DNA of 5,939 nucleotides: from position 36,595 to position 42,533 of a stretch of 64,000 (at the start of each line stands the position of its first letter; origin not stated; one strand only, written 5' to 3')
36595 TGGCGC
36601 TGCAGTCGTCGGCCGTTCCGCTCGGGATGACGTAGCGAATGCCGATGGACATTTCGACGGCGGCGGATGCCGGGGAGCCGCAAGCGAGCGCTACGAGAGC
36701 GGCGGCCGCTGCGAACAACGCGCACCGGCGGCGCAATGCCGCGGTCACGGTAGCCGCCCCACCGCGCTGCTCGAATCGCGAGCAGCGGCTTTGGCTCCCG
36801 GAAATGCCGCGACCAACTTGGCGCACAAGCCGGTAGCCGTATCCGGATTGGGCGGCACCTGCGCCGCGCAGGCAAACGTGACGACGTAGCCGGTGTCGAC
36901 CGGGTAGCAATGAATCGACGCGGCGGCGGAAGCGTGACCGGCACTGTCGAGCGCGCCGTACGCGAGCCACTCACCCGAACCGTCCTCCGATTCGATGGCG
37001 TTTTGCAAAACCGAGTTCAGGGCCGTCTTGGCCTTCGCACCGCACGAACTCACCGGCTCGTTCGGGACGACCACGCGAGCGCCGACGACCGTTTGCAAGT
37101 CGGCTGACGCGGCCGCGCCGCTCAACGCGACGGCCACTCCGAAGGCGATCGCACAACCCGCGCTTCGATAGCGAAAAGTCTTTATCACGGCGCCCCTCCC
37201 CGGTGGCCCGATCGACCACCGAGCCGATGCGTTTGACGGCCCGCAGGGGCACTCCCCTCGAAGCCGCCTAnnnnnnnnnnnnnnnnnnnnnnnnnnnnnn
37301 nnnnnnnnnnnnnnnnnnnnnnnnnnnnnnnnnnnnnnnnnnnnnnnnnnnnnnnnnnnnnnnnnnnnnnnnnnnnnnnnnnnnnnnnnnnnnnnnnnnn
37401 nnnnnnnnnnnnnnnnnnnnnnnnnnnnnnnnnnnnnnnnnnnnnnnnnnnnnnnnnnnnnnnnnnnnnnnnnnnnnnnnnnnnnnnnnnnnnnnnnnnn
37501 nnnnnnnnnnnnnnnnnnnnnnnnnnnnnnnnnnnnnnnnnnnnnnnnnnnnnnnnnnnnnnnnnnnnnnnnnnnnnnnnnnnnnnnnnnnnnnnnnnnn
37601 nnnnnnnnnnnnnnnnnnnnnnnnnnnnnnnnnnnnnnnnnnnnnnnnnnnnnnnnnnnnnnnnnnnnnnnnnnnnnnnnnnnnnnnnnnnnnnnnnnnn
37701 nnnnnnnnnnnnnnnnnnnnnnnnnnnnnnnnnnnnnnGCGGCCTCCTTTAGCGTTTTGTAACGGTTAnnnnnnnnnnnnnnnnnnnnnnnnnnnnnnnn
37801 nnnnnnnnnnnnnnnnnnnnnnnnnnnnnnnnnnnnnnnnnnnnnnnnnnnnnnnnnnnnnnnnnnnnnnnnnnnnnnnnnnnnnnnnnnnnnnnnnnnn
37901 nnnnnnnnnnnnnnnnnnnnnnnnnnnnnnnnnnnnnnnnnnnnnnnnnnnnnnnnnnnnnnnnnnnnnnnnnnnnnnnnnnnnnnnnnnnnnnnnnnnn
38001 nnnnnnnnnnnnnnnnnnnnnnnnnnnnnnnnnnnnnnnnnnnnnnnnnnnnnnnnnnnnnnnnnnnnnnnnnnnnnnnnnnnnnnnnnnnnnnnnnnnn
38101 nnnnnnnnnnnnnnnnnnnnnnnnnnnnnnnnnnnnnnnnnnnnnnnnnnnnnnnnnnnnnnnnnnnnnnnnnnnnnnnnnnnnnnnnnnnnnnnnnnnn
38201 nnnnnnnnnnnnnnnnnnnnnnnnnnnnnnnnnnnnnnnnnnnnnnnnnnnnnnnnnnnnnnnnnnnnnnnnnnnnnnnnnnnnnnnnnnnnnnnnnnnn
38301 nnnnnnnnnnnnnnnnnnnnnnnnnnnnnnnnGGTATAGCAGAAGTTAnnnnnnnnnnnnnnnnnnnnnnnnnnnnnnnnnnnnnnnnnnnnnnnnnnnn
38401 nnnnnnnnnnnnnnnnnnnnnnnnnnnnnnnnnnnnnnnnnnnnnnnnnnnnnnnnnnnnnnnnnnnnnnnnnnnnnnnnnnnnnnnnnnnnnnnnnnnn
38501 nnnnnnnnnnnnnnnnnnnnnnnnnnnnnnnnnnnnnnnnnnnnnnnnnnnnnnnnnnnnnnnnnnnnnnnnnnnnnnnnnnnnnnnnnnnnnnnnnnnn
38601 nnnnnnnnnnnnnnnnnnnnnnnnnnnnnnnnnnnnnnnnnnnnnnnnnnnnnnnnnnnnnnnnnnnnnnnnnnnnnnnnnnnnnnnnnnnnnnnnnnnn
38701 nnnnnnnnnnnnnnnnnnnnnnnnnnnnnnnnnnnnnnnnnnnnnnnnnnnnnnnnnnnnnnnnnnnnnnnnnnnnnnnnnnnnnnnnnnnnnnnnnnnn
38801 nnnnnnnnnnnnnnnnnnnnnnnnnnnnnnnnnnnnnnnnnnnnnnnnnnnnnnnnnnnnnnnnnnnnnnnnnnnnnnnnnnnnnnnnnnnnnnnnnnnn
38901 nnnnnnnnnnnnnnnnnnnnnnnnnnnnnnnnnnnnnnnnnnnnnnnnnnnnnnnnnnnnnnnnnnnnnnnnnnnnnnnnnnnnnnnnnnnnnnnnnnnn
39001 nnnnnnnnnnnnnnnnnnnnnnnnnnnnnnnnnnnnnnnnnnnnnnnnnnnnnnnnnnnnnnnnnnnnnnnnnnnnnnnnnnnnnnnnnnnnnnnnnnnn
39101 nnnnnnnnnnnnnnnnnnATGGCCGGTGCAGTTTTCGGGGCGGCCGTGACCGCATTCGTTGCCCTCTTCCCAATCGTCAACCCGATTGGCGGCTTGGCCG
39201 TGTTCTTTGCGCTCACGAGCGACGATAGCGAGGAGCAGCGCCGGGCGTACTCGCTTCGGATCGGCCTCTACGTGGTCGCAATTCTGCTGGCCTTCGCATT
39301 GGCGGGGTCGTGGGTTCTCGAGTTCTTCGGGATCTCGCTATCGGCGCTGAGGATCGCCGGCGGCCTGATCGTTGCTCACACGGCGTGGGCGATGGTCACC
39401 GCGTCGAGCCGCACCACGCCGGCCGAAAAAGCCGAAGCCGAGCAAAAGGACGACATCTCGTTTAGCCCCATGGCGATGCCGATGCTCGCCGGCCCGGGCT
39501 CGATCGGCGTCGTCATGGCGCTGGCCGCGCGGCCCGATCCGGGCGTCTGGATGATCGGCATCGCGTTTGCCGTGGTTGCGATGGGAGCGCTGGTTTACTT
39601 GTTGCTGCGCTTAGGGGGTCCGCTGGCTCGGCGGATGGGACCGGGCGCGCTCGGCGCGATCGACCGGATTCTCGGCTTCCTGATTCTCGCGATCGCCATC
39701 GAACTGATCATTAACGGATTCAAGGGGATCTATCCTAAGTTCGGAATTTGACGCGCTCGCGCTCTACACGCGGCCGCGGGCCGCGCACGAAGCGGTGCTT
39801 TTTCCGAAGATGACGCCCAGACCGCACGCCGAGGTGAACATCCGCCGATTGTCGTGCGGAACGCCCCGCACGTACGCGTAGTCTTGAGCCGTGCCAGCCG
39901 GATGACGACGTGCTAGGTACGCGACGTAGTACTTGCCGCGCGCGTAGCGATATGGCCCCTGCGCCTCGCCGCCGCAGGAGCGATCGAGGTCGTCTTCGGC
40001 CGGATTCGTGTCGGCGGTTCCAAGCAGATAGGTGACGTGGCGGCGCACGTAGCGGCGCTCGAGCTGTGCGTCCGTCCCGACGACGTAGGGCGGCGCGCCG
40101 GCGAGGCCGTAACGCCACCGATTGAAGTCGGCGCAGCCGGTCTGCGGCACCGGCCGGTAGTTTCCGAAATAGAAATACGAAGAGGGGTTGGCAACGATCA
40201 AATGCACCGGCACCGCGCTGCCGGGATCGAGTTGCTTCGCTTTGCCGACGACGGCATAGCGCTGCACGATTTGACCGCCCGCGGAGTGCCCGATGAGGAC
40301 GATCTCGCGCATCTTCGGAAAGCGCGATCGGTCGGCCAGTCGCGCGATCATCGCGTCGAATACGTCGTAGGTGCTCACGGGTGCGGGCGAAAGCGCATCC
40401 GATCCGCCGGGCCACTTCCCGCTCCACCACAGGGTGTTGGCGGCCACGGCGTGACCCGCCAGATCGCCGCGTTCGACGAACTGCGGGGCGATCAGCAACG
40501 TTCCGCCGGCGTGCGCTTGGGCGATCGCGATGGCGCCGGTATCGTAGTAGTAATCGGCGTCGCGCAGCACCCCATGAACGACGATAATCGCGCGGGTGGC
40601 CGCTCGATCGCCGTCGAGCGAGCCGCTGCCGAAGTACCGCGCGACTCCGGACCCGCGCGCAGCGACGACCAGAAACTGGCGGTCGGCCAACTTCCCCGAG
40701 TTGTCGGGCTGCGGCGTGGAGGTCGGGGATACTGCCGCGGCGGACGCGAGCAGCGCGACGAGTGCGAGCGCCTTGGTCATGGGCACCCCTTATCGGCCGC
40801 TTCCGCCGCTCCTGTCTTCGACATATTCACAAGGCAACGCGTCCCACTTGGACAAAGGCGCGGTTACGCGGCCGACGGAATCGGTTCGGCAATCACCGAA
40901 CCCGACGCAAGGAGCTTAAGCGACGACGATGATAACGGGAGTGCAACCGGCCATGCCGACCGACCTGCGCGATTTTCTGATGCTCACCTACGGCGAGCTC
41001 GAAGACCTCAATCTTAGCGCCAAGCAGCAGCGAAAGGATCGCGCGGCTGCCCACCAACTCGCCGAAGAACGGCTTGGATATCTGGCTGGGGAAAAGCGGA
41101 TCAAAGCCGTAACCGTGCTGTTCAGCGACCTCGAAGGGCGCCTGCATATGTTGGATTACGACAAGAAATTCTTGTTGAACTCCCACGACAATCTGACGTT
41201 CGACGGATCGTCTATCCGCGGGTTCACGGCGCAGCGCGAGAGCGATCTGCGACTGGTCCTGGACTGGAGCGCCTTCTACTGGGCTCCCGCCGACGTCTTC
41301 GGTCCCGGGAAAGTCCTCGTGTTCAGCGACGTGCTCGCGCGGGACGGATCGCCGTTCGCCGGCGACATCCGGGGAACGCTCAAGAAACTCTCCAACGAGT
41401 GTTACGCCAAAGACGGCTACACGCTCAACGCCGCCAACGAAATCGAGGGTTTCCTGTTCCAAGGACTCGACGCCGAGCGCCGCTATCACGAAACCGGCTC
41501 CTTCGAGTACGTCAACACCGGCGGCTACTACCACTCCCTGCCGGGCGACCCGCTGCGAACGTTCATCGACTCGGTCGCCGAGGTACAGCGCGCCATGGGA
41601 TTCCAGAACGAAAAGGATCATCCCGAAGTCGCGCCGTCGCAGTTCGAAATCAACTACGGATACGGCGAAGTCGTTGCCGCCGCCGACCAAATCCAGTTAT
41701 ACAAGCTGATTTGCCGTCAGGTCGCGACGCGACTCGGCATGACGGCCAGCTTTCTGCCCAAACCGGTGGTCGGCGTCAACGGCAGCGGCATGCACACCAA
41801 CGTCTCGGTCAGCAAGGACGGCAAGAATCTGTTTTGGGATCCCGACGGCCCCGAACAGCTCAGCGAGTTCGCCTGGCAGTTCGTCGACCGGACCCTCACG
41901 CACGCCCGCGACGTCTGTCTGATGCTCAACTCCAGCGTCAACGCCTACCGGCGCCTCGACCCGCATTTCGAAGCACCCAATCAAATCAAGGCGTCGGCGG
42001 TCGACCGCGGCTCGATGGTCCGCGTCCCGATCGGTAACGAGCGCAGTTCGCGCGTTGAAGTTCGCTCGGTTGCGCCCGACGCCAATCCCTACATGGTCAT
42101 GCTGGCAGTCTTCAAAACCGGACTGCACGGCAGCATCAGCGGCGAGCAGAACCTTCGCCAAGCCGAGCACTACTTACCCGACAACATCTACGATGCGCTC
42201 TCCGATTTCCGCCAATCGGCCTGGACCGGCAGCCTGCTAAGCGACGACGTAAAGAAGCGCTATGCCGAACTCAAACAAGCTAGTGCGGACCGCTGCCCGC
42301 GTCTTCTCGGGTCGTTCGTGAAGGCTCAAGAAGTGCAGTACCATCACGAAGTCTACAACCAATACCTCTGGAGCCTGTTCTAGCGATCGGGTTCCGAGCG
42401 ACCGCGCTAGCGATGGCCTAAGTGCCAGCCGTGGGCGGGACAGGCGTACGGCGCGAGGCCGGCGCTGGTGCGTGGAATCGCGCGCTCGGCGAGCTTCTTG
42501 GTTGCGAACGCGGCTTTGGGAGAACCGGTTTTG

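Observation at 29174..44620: rpsF-ssb and rpsR-rplI are separated by a 15.4-kb block whose left 10 kb looks horizontally acquired and decaying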

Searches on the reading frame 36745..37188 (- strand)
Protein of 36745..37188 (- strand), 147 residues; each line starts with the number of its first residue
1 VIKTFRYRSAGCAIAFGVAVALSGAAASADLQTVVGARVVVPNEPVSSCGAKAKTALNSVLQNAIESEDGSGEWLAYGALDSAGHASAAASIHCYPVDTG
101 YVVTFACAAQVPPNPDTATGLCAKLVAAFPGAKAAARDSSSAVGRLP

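Call 5: search_protein_families(library=pfam, proteins=[window:36745-37188:-], max_evalue=0.01)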
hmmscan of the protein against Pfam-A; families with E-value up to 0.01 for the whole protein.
window:36745-37188:- (147 aa): 1 family
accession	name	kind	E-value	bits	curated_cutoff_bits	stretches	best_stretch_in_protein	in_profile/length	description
PF09834.14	DUF2061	-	0.0079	17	23.1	0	1-29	1-29/52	Predicted membrane protein (DUF2061)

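Call 33: search_protein_families(library=ncbifam, proteins=[window:36745-37188:-], max_evalue=0.001)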
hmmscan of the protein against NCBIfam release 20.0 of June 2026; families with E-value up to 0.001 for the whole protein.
window:36745-37188:- (147 aa): 0 families

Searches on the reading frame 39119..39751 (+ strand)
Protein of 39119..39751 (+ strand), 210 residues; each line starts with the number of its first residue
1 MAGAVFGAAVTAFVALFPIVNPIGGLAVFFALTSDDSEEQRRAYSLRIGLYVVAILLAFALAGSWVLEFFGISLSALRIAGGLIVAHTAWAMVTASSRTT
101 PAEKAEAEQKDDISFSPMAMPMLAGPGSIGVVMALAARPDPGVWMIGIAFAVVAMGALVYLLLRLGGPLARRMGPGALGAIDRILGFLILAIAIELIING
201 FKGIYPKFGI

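Call 5: search_protein_families(library=pfam, proteins=[window:39119-39751:+], max_evalue=0.01)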
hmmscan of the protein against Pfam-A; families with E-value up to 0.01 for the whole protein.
window:39119-39751:+ (210 aa): 2 families
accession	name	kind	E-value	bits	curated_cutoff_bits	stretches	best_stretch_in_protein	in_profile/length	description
PF01914.23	MarC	-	6.4e-50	169.8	23.9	1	9-204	4-202/203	MarC family integral membrane protein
PF03741.22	TerC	-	0.0001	22.5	27.8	1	27-165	15-152/178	Integral membrane protein TerC family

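Call 70: search_protein_families(library=ncbifam, proteins=[window:39119-39751:+], max_evalue=0.001)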
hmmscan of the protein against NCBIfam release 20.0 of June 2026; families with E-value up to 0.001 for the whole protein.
window:39119-39751:+ (210 aa): 4 families
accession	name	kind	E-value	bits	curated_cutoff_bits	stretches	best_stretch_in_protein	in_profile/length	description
TIGR00427.1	TIGR00427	subfamily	4e-46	157.3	99.2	1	8-200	6-200/201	NAAT family transporter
NF008228.0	PRK10995.1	equivalog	1.1e-45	155.6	162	1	6-205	5-217/223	MarC family NAAT transporter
NF008320.0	PRK11111.1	equivalog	6.9e-43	146.5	216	1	10-207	12-212/215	YchE family NAAT transporter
NF008010.0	PRK10739.1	equivalog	6.6e-18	65.4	215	1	10-202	5-192/197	YhgN family NAAT transporter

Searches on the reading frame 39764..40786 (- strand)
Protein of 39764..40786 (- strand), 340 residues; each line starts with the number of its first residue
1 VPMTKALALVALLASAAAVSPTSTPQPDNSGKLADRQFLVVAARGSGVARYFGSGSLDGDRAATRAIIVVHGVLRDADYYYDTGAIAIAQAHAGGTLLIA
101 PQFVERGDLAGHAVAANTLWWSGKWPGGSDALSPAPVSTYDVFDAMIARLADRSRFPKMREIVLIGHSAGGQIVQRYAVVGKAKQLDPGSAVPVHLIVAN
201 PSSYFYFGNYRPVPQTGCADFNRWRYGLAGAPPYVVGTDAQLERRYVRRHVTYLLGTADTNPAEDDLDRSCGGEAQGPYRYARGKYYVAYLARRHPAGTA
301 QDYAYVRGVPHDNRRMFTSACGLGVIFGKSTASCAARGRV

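Call 5: search_protein_families(library=pfam, proteins=[window:39764-40786:-], max_evalue=0.01)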
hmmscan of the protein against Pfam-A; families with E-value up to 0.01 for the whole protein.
window:39764-40786:- (340 aa): 1 family
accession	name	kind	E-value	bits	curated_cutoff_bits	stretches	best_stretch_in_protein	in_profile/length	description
PF12697.13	Abhydrolase_6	-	0.0039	18.3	26.3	1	67-262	1-178/217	Alpha/beta hydrolase family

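Call 33: search_protein_families(library=ncbifam, proteins=[window:39764-40786:-], max_evalue=0.001)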
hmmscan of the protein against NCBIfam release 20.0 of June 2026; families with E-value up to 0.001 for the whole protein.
window:39764-40786:- (340 aa): 0 families

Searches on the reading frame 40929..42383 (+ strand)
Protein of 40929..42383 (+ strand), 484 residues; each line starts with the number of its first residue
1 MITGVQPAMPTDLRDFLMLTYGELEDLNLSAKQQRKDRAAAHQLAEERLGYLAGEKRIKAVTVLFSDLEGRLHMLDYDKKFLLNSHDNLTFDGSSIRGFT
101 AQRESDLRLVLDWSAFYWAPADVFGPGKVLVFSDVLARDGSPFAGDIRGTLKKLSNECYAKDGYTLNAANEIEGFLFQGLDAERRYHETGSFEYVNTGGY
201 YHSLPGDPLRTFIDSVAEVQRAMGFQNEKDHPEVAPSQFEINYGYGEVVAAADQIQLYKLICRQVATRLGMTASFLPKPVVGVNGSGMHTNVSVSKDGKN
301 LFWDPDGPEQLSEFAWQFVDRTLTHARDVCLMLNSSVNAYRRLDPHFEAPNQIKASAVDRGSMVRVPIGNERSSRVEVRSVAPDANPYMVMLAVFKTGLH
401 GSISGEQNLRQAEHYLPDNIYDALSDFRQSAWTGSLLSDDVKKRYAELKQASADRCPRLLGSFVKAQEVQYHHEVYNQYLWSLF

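Call 5: search_protein_families(library=pfam, proteins=[window:40929-42383:+], max_evalue=0.01)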
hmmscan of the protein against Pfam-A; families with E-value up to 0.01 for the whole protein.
window:40929-42383:+ (484 aa): 2 families
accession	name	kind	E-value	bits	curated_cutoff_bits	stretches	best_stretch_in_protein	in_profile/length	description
PF00120.29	Gln-synt_C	-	4.2e-72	243.5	24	1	146-455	3-331/344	Glutamine synthetase, catalytic domain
PF03951.24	Gln-synt_N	-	1.6e-10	40.9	33.4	1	58-136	2-80/82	Glutamine synthetase, beta-Grasp domain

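Call 33: search_protein_families(library=ncbifam, proteins=[window:40929-42383:+], max_evalue=0.001)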
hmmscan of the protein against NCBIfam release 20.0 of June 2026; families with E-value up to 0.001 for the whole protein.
window:40929-42383:+ (484 aa): 5 families
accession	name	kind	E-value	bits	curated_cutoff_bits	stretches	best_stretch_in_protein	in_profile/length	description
TIGR00653.1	GlnA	equivalog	1.8e-77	261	429.15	1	52-424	6-395/462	type I glutamate--ammonia ligase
NF007006.0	PRK09469.1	equivalog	5.5e-47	160.4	845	1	196-403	176-384/469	glutamate--ammonia ligase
TIGR03105.1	gln_synth_III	equivalog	7.8e-45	153.2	469.6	1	53-451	5-416/435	type III glutamate--ammonia ligase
NF045547.1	GGputSyn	equivalog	1.6e-38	132.6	650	1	130-401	93-359/438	gamma-glutamylputrescine synthetase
NF041605.1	gln_syn_GlnII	equivalog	1.2e-12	47.7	500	1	89-392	35-322/333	glutamine synthetase GlnII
